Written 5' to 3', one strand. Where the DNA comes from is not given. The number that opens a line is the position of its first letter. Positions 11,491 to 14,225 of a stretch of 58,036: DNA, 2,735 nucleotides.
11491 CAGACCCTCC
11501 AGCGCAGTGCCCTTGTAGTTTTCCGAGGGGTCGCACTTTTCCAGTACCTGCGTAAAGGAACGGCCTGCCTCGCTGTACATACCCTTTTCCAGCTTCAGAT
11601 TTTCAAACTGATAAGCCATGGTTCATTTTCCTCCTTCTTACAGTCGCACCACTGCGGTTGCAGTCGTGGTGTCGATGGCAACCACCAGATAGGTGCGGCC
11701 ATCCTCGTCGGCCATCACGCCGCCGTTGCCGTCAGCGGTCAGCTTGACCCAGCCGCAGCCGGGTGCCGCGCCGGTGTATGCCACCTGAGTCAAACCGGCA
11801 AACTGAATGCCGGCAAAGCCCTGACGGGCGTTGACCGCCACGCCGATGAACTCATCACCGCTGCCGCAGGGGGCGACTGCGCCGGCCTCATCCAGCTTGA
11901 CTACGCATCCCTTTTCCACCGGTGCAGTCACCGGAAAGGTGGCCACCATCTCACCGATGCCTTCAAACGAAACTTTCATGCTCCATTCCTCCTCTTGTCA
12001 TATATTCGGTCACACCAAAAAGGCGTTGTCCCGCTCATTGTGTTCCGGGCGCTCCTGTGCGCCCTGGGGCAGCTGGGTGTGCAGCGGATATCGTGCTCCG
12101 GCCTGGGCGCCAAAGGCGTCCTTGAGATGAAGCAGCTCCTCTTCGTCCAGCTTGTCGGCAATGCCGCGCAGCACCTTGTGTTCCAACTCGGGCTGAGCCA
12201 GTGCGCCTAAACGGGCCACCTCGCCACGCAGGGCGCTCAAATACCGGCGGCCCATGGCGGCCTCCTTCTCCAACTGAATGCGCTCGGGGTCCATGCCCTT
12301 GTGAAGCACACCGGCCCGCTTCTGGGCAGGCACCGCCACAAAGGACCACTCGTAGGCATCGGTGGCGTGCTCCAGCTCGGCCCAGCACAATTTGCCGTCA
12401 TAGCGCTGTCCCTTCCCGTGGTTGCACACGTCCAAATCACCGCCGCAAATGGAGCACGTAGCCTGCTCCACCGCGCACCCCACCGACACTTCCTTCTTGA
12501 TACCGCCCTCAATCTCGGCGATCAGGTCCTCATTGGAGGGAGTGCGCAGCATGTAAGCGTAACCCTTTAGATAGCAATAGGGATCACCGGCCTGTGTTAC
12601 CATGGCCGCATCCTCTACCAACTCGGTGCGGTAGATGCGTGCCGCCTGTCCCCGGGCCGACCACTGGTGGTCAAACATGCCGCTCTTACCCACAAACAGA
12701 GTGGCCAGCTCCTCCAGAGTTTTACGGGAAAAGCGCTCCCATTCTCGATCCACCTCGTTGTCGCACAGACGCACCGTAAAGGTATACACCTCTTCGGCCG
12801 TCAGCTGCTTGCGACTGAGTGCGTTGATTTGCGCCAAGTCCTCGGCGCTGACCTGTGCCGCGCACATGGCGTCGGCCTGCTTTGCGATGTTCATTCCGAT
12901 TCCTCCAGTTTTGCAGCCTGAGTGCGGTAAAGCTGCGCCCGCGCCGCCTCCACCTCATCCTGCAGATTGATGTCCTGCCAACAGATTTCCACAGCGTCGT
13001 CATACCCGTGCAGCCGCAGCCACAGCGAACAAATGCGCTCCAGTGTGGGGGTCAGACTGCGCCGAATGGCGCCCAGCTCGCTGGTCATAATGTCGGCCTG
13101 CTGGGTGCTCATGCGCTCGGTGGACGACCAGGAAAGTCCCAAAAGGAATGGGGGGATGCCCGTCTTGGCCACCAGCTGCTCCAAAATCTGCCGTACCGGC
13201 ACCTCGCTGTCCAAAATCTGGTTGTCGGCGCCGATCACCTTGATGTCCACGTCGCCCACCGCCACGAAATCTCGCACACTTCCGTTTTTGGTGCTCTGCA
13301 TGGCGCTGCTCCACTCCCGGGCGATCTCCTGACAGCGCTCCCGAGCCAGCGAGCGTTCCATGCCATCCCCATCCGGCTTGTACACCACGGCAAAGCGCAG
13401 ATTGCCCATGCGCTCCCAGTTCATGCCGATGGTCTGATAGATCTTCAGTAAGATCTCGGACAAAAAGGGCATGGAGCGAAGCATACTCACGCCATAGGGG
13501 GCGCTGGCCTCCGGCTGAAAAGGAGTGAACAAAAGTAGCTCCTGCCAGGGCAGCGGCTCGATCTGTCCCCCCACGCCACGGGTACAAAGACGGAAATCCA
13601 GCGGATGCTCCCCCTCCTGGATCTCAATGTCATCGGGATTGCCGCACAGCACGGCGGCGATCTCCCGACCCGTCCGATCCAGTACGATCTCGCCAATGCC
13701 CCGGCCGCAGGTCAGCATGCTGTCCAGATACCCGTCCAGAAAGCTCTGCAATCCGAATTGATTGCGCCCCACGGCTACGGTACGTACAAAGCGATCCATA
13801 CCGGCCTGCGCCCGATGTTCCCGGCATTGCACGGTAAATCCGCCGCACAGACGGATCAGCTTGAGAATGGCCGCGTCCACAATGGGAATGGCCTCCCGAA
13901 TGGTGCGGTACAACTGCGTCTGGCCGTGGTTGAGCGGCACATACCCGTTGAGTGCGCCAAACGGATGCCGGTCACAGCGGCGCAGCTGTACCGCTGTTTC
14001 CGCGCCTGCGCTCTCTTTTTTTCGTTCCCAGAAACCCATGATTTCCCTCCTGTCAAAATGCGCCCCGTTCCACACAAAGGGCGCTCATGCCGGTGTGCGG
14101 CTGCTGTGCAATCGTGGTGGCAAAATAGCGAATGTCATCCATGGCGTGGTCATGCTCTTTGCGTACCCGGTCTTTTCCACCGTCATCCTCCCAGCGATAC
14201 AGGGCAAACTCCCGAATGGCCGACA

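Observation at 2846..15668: Compact intact PBSX-like head and contractile-tail cluster lacks lysogeny, replication, fibre and lysis genes: candidate domesticated GTA-like particle locus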

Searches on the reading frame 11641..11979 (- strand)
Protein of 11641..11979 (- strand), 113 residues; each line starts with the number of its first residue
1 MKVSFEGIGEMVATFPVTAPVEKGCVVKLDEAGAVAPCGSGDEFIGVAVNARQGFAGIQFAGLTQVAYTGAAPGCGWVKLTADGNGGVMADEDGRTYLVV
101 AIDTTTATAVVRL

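Call 5: search_protein_families(library=pfam, proteins=[window:11641-11979:-], max_evalue=0.01)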
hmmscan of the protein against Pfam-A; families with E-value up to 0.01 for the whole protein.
window:11641-11979:- (113 aa): 0 families

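Call 7: search_protein_families(library=phrogs, proteins=[window:11641-11979:-], max_evalue=0.001)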
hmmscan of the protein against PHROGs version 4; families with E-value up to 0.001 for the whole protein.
window:11641-11979:- (113 aa): 1 family
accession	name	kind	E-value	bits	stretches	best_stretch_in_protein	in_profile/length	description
phrog_4588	-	head and packaging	1.5e-23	83.9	1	1-108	4-116/121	virion structural protein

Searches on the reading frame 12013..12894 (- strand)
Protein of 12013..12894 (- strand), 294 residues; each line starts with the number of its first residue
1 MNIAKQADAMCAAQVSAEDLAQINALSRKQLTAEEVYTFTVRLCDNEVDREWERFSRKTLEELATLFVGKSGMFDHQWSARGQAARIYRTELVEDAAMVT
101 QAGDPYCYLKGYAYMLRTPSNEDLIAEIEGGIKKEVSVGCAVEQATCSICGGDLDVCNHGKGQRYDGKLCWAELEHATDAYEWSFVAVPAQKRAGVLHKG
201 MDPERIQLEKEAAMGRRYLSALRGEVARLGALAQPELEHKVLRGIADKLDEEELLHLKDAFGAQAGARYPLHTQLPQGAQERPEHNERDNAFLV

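Call 5: search_protein_families(library=pfam, proteins=[window:12013-12894:-], max_evalue=0.01)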
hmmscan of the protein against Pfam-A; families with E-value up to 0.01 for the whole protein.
window:12013-12894:- (294 aa): 0 families

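Call 7: search_protein_families(library=phrogs, proteins=[window:12013-12894:-], max_evalue=0.001)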
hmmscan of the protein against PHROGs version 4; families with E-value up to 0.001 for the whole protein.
window:12013-12894:- (294 aa): 1 family
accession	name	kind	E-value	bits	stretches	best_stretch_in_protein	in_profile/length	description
phrog_16951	-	unknown function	7e-116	387.7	1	1-288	1-307/312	-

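Call 64: search_solved_structures(query=A2, max_evalue=1, show_alignments=1)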
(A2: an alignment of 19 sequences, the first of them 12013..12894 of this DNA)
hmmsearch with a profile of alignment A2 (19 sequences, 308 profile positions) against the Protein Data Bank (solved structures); distinct sequences matched with E-value up to 1: 4.
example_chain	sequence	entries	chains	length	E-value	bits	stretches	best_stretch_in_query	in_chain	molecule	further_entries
5apt_A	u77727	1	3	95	0.13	14.6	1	216-266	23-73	GENERAL CONTROL PROTEIN GCN4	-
8yy1_N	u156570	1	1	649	0.51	12.7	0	191-287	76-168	V-type ATP synthase subunit I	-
5y5x_N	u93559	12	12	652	0.52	12.7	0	191-287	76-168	V-type ATP synthase subunit I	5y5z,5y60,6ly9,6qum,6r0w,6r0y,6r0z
5gar_N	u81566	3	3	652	0.54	12.6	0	191-286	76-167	Archaeal/vacuolar-type H+-ATPase subunit I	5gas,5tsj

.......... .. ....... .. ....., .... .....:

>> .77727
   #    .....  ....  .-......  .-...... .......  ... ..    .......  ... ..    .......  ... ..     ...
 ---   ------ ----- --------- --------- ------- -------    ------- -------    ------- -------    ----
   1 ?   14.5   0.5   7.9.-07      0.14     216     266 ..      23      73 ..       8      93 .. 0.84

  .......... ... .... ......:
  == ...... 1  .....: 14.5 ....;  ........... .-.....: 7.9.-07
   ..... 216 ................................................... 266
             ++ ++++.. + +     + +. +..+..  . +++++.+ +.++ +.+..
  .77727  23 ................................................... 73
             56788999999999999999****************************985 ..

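Call 77: search_protein_families(library=ncbifam, proteins=[window:12013-12894:-], max_evalue=0.01)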
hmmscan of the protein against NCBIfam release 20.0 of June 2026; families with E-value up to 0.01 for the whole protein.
window:12013-12894:- (294 aa): 0 families

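Call 78: find_homologous_proteins(query=window:12013-12894:-, max_evalue=0.00001)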
Query window:12013-12894:- (294 aa): 7997 proteins with E <= 0.00001 among 8000 candidates; the best 120 are listed.
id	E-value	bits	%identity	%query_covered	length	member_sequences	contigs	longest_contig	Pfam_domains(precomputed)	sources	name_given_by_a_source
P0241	4.7e-195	664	100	100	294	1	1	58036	-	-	-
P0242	7.3e-151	519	79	100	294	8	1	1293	-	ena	-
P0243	1.3e-147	509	77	100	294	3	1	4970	-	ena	-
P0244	2.7e-146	504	76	100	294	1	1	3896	-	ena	-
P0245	9.3e-144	496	56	78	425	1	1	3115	-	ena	-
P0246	4.5e-128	445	68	100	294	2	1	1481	-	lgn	-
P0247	3.9e-118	412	68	100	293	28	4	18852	-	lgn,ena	-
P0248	6.8e-116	405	66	100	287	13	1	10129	-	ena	-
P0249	7.0e-114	398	66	100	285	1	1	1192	-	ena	-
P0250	1.5e-111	390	65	100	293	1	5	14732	-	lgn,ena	-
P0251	2.7e-111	389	64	100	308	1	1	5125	-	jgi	-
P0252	3.0e-111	389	65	100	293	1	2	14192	-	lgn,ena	-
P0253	4.9e-111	389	65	100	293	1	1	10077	-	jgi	jgi:hypothetical protein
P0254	8.5e-111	388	65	100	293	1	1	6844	-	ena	-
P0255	2.0e-110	387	65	100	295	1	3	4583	-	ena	-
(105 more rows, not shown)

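Call 86: predict_structure(alignment_id=A5)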
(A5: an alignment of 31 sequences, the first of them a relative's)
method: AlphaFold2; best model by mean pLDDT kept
length: 294 residues; sequences in the alignment: 31
mean_pLDDT: 80.0   pTM: 0.56
mean pLDDT of the five models: 80.0, 77.5, 77.5, 70.6, 67.0
residues with pLDDT >= 90: 147; 70-90: 78; 50-70: 30; < 50: 39
segments of 3 or more residues with pLDDT < 50: 1-12, 77-80, 189-201, 290-294
pLDDT, mean of each block of 10 residues (from residue 1): 30 75 93 90 91 94 93 59 81 93 93 88 81 74 93 90 91 93 63 37 72 88 95 91 94 96 88 57 51 42
secondary structure, 60 per line:
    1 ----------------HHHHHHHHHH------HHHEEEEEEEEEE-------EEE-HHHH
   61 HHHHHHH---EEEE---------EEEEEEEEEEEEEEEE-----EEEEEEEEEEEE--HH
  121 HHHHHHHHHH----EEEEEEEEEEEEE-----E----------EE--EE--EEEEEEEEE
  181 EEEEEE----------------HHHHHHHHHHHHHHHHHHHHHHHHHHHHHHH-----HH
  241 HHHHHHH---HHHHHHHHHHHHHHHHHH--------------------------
elements in order: H17-26 E36-45 E53-55 H57-67 E71-74 E84-99 E105-116 H119-130 E135-147 E172-186 H203-233 H239-247 H251-268

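Call 89: fold_search(model_id=the predicted structure, library=pdb)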
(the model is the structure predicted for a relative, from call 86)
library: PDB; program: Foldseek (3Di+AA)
matches with E <= 10: 261; with E <= 0.001: 0
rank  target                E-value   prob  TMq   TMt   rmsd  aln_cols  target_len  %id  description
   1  8t7u_A                1.3e-01  0.16  0.14  0.11  16.8       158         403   14  ADP-bound Bcs1 (unsymmetrized) (released 2024-06-05)
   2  8tp1_A                3.0e-01  0.14  0.16  0.12  15.0       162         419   15  ATP-2 state of Bcs1 (C7 symmetrized) (released 2024-06-05)
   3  7aeb_M                3.0e-01  0.08  0.16  0.19  29.4       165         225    8  Cryo-EM structure of an extracellular contractile injection system in marine bacterium Algoriphagus machipongonensis,  (released 2022-02-16)
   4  9gs2_A                3.2e-01  0.11  0.13  0.11  13.4       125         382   14  Structure of the Rieske bound Apo1 state of the heptameric Bcs1 AAA-ATPase (released 2025-06-04)
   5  6rao_G                4.1e-01  0.04  0.13  0.12  23.3       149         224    9  Cryo-EM structure of the anti-feeding prophage (AFP) baseplate, 6-fold symmetrised (released 2019-04-17)
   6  9gnm_A                4.6e-01  0.09  0.16  0.22  10.4       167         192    9  X-ray crystal structure of VvPYL1 (released 2024-10-16)
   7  8eau_a                5.5e-01  0.08  0.13  0.06  11.5       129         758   13  Yeast VO in complex with Vma21p (released 2022-11-02)
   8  3cry_B                5.5e-01  0.03  0.10  0.15  16.8       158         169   10  Gamma-glutamyl cyclotransferase (released 2008-04-29)
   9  5gwo_D                5.8e-01  0.08  0.15  0.22  10.2       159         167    9  Crystal structure of RCAR3:PP2C S265F/I267M with (+)-ABA (released 2017-09-13)
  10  3nr4_B                6.2e-01  0.12  0.18  0.26   9.5       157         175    8  Pyrabactin-bound PYL2 (released 2010-07-14)
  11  5gwo_C                6.6e-01  0.08  0.16  0.25   9.9       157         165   10  Crystal structure of RCAR3:PP2C S265F/I267M with (+)-ABA (released 2017-09-13)
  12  2rbh_A                6.6e-01  0.03  0.10  0.14  16.5       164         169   12  Gamma-glutamyl cyclotransferase (released 2007-10-02)
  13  8t14_A                7.0e-01  0.10  0.14  0.11  13.1       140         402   16  ADP-bound Bcs1 (C7 symmetrized) (released 2024-06-05)
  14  7tmu_A                7.0e-01  0.04  0.12  0.19  11.4       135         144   12  Crystal Structure of the Protein of Unknown Function YPO0625 from Yersinia pestis (released 2022-02-02)
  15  5zcl_D                7.4e-01  0.08  0.16  0.24  10.0       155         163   10  Crystal structure of OsPP2C50 I267L:OsPYL/RCAR3 with (+)-ABA (released 2019-03-06)
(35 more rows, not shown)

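Call 90: fold_search(model_id=the predicted structure, library=viral)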
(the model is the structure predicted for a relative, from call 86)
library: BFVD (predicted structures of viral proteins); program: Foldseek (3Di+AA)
matches with E <= 10: 639; with E <= 0.001: 109
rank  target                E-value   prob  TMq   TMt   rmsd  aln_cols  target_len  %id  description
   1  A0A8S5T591            1.6e-19  1.00  0.54  0.70   8.4       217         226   44  Prohead serine protease [Siphoviridae sp. ctL7J9]
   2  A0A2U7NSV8            7.4e-12  1.00  0.45  0.35  32.6       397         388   13  (no name in the UniProt tables at hand)
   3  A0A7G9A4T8            1.4e-09  1.00  0.48  0.58   4.7       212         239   19  Uncharacterized protein [Bacteriophage sp.]
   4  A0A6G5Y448            2.1e-09  1.00  0.40  0.22  19.7       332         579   13  (no name in the UniProt tables at hand)
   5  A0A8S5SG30            7.0e-09  1.00  0.40  0.31  26.6       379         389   14  Uncharacterized protein [Myoviridae sp. ctyhJ29]
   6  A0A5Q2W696            1.1e-08  1.00  0.42  0.35  26.5       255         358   19  (no name in the UniProt tables at hand)
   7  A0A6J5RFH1            1.8e-08  1.00  0.46  0.24   9.6       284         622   13  DNA-binding protein Dps [uncultured Caudovirales phage]
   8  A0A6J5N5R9            2.3e-08  1.00  0.36  0.17  15.4       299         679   14  Ferritin/DPS protein domain containing protein [uncultured Caudovirales phage]
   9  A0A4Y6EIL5            2.6e-08  1.00  0.42  0.13  14.6       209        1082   20  Uncharacterized protein [Gordonia phage Pupper]
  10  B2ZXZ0                3.4e-08  1.00  0.41  0.45  11.3       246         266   17  Uncharacterized protein [Ralstonia phage phiRSL1]
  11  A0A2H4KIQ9            5.5e-08  1.00  0.34  0.25  24.2       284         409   12  (no name in the UniProt tables at hand)
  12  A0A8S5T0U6            5.8e-08  1.00  0.30  0.26  21.5       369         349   10  Prohead core protein serine protease [Myoviridae sp. ctp4Q36]
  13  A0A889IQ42            8.9e-08  1.00  0.46  0.41   7.3       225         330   18  (no name in the UniProt tables at hand)
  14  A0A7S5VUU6            1.3e-07  1.00  0.46  0.52   7.0       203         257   19  (no name in the UniProt tables at hand)
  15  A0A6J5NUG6            1.3e-07  1.00  0.37  0.21  22.4       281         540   18  Uncharacterized protein [uncultured Caudovirales phage]
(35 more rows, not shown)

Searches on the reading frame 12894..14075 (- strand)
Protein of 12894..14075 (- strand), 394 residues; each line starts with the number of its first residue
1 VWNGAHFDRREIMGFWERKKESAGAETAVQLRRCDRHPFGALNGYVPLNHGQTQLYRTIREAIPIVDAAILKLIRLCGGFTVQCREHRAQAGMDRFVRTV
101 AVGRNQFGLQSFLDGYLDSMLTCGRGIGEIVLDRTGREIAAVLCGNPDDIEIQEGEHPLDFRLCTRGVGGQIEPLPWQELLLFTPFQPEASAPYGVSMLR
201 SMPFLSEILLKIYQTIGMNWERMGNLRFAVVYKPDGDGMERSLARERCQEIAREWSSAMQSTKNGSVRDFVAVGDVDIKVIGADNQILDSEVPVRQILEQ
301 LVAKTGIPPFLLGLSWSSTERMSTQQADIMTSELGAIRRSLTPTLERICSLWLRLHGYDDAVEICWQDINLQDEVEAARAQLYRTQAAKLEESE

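Call 5: search_protein_families(library=pfam, proteins=[window:12894-14075:-], max_evalue=0.01)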
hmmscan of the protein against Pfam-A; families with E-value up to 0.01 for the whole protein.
window:12894-14075:- (394 aa): 0 families

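Call 7: search_protein_families(library=phrogs, proteins=[window:12894-14075:-], max_evalue=0.001)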
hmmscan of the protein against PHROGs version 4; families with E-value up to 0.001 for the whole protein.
window:12894-14075:- (394 aa): 2 families
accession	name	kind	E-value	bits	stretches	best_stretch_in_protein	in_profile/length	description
phrog_30703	-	head and packaging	2.7e-164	547.4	1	28-391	4-366/386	portal protein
phrog_3753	-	head and packaging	1.6e-10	41.4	1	270-386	279-399/503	portal protein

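Call 9: search_dna_similar(query=window:12894-14075:-, collection=phages, mode=protein, max_rows=25)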
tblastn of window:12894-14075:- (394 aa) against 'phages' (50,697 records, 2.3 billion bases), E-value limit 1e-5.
Records with a match: 6; places in all: 6; records where one place covers at least 80% of the query: 6.
Best place of each record, by identity: 60-80% 1; <60% 5.
By first word of the organism name: Bacteriophage 5; Microcystis 1.
By host as written in the record: - 5; Microcystis aeruginosa FACHB-469 1.
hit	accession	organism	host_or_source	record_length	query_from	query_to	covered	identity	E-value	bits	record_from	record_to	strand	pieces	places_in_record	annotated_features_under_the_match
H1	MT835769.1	Bacteriophage sp.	human fecal samples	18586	3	392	99%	61.8%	3e-154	487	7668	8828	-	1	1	record has no annotation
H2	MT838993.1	Bacteriophage sp.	human fecal samples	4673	13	390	96%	47.4%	5e-98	324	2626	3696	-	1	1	record has no annotation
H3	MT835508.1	Bacteriophage sp.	human fecal samples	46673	39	394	90%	48.7%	6e-104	342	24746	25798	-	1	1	record has no annotation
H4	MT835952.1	Bacteriophage sp.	human fecal samples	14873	15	391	96%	44.3%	4e-99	328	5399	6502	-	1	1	record has no annotation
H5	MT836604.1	Bacteriophage sp.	human fecal samples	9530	18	391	95%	43.9%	7e-94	313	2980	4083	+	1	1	record has no annotation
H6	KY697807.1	Microcystis phage MACPNOA1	Microcystis aeruginosa FACHB-469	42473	18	391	95%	27.6%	7e-37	148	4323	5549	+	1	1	glycerone kinase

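Call 11: get_annotated_region(hit=H1, flank=20000)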
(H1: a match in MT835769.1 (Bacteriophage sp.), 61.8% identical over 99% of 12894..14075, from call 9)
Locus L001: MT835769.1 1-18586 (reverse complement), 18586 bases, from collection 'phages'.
description: UNVERIFIED: Bacteriophage sp. clone scaffold_644 genomic sequence.
organism: Bacteriophage sp. (NCBI taxid 38018)
taxonomy: Viruses
host: -; source: human fecal samples; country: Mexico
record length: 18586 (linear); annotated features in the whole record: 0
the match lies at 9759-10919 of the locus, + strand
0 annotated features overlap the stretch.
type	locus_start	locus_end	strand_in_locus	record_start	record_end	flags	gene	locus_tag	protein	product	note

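Call 12: get_annotated_region(hit=H3, flank=20000)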
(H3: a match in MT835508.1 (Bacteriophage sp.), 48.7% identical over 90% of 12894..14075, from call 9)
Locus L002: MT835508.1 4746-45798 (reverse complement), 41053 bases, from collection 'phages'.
description: UNVERIFIED: Bacteriophage sp. clone scaffold_68 genomic sequence.
organism: Bacteriophage sp. (NCBI taxid 38018)
taxonomy: Viruses
host: -; source: human fecal samples; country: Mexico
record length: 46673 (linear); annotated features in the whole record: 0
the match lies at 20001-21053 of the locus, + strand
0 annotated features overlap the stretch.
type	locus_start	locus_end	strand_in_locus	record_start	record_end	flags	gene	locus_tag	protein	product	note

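Call 77: search_protein_families(library=ncbifam, proteins=[window:12894-14039:-], max_evalue=0.01)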
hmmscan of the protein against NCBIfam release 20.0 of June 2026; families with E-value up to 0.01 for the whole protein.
window:12894-14039:- (382 aa): 0 families

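Call 97: search_protein_families(library=pfam, proteins=[L002:18094-18666:+, L002:24258-26084:-, L002:27574-30684:-, L002:13763-15679:-, L002:15682-17421:-, L002:1379-3562:-, L002:5127-6548:-, L002:10284-11615:-, L002:36661-37974:-, L002:12527-13564:-], max_evalue=0.001)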
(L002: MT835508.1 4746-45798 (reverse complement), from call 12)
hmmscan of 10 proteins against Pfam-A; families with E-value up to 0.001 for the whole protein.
L002:18094-18666:+ (191 aa): 1 family
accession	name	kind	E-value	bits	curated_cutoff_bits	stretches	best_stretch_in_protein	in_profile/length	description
PF03592.21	Terminase_2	-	1.5e-15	58.5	26.1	1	36-167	3-134/141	Terminase small subunit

L002:24258-26084:- (609 aa): 2 families
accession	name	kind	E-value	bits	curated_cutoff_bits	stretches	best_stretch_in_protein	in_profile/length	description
PF06100.17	MCRA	-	1.3e-209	697.6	23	1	34-538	1-495/495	MCRA family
PF13450.12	NAD_binding_8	-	2.3e-06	28.2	21.9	1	39-86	1-42/68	NAD(P)-binding Rossmann-like domain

L002:27574-30684:- (1037 aa): 0 families

L002:13763-15679:- (639 aa): 3 families
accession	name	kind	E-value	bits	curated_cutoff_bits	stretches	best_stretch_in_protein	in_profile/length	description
PF00664.28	ABC_membrane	-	4.7e-54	184.4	28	1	43-320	1-273/274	ABC transporter transmembrane region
PF00005.33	ABC_tran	-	4.7e-29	102.2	25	1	416-565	1-137/137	ABC transporter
PF02463.25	SMC_N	-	5.3e-05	23.2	40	1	292-607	135-211/220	RecF/RecN/SMC N terminal domain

L002:15682-17421:- (580 aa): 2 families
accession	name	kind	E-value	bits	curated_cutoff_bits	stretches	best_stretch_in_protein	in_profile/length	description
PF00664.28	ABC_membrane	-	3.1e-41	142.3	28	1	16-285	2-273/274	ABC transporter transmembrane region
PF00005.33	ABC_tran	-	1.8e-26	93.8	25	1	351-499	2-137/137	ABC transporter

L002:1379-3562:- (728 aa): 3 families
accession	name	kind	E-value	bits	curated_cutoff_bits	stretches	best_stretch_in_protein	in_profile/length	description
PF13597.11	NRDD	-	8.3e-194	645.8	26.2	1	117-727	1-562/562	Anaerobic ribonucleoside-triphosphate reductase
PF03477.21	ATP-cone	-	6.8e-19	68.6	25.8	1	1-91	1-87/88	ATP cone domain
PF01228.26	Gly_radical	-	1.3e-18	67.9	22.2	1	603-709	2-103/106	Glycine radical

L002:5127-6548:- (474 aa): 3 families
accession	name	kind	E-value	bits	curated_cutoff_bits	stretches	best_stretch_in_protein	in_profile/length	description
PF01120.23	Alpha_L_fucos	-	9.2e-43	147.4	25.2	1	47-341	86-342/345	Alpha-L-fucosidase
PF00754.31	F5_F8_type_C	-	3.9e-15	56.5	28.2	1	353-459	2-115/127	F5/8 type C domain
PF22633.2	F5_F8_type_C_2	-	3.3e-06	28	27.8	1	369-433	3-69/91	NedA-like, galactose-binding domain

L002:10284-11615:- (444 aa): 16 families
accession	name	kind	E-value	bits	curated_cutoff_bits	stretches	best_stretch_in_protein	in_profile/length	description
PF01512.22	Complex1_51K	-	4.3e-48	163.4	31.2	1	130-278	1-149/150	Nuo51 FMN-binding domain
PF13375.12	RnfC_N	-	2.7e-32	111.2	25.6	1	11-108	2-100/101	RnfC Barrel sandwich hybrid domain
PF10531.15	SLBB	-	1.8e-09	37.7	27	1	293-339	3-54/55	SLBB domain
PF13237.11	Fer4_10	-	5.9e-09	36.2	25.5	1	367-421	5-53/53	4Fe-4S dicluster domain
PF12838.12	Fer4_7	-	8.2e-08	33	27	1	371-423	2-51/52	4Fe-4S dicluster domain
PF13183.11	Fer4_8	-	1.5e-07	32.2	27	1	370-423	4-67/68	4Fe-4S dicluster domain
PF13534.11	Fer4_17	-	5.5e-07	30.5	22.2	1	370-423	1-59/61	4Fe-4S dicluster domain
PF13187.11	Fer4_9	-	2.5e-06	27.9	27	1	370-423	1-50/52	4Fe-4S dicluster domain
PF12800.12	Fer4_4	-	1.1e-05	25.8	24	0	370-384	3-17/17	4Fe-4S binding domain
PF00037.32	Fer4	-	1.3e-05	25.2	21.1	1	368-382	5-19/24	4Fe-4S binding domain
PF12797.12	Fer4_2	-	1.7e-05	24.9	24.5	0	370-382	9-21/22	4Fe-4S binding domain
PF12837.12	Fer4_6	-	0.00013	22.2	25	1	368-384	6-22/24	4Fe-4S binding domain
PF14697.11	Fer4_21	-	0.00016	22.1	35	1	368-422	5-53/59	4Fe-4S dicluster domain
PF17179.9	Fer4_22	-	0.00019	22.6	27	0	366-384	76-94/95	4Fe-4S dicluster domain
PF25160.1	LdpA_Fe-S-bd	-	0.0005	20.2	27.6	0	367-384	24-41/49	LdpA Fe-S cluster-binding domain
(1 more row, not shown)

L002:36661-37974:- (438 aa): 1 family
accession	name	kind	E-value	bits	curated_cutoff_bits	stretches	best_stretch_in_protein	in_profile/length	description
PF00344.25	SecY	-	4.8e-108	361.6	32.2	1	70-421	1-306/306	SecY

L002:12527-13564:- (346 aa): 1 family
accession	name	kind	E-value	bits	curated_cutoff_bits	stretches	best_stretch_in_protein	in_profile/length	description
PF02424.20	ApbE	-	8.2e-62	209.6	25.6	1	38-319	1-266/266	ApbE family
